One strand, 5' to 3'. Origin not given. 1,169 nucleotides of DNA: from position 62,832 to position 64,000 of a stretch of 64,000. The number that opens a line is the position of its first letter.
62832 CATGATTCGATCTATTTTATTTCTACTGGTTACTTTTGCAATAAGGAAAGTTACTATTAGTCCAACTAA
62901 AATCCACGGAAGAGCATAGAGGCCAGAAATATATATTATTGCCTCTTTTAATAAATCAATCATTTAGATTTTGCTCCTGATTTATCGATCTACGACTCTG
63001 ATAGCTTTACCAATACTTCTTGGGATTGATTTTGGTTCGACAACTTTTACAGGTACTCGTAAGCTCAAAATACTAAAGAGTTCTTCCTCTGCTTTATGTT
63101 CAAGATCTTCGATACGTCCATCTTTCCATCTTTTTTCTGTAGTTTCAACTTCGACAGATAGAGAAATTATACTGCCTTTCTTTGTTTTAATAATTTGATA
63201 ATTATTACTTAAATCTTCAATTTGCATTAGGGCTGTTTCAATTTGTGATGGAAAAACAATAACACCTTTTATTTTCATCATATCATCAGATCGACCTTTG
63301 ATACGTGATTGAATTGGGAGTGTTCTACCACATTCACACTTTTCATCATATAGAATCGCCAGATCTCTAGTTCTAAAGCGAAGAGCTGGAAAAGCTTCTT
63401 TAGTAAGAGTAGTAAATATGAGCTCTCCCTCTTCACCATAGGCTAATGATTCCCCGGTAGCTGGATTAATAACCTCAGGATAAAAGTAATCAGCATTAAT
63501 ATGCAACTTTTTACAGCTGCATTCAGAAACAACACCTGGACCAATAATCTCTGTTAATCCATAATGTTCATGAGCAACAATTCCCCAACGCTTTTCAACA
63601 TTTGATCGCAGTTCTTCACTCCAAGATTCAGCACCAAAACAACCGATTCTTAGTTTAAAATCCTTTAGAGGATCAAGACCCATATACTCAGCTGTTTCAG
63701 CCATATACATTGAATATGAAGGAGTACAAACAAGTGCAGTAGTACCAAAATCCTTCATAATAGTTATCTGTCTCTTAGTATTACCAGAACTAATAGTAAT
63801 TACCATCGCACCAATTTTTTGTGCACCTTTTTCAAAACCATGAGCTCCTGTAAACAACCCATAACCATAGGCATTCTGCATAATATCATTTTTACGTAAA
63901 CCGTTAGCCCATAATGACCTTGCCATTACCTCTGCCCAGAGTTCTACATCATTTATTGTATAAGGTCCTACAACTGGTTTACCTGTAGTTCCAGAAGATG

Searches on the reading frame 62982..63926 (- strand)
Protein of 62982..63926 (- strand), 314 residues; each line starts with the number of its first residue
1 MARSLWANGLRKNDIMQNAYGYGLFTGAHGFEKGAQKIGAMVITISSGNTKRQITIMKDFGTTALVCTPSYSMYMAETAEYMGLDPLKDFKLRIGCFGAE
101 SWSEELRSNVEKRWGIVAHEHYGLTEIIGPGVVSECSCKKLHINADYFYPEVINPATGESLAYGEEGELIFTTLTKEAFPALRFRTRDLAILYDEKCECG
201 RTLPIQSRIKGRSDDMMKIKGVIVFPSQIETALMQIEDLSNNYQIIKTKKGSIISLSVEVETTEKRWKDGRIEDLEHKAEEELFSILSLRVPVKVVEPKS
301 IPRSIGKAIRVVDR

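Call 38: search_protein_families(library=ncbifam, proteins=[window:62982-63926:-], max_evalue=1e-10)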
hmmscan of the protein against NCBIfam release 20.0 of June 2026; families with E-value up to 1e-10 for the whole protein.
window:62982-63926:- (314 aa): 7 families
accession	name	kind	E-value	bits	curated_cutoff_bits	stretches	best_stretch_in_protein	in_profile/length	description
NF041878.1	paak_haloarch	equivalog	5.3e-99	331.7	700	1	1-314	112-426/427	phenylacetate--CoA ligase PaaK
TIGR02155.1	PA_CoA_ligase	equivalog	9.2e-99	330.8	646.3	1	1-314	107-421/422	phenylacetate--CoA ligase PaaK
NF053551.1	FlxY_rubin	equivalog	2.6e-33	115.4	520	1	4-313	110-422/424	flexirubin biosynthesis putative acyl-CoA ligase FlxY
NF045666.1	DVU1553_fam_AMP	equivalog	2e-32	112.6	300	1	33-212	153-330/331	DVU_1553 family AMP-dependent CoA ligase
NF041217.1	BagE_FevW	exception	3e-21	75.9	800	1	13-231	111-329/424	bagremycin/ferroverdin synthetase BagE/FevW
TIGR03335.1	F390_ftsA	equivalog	2.6e-20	72.6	458.7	1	2-265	119-385/445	coenzyme F390 synthetase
TIGR02304.1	aden_form_hyp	equivalog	1.2e-11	44.3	251.9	1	107-264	229-381/430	F390 synthetase-related protein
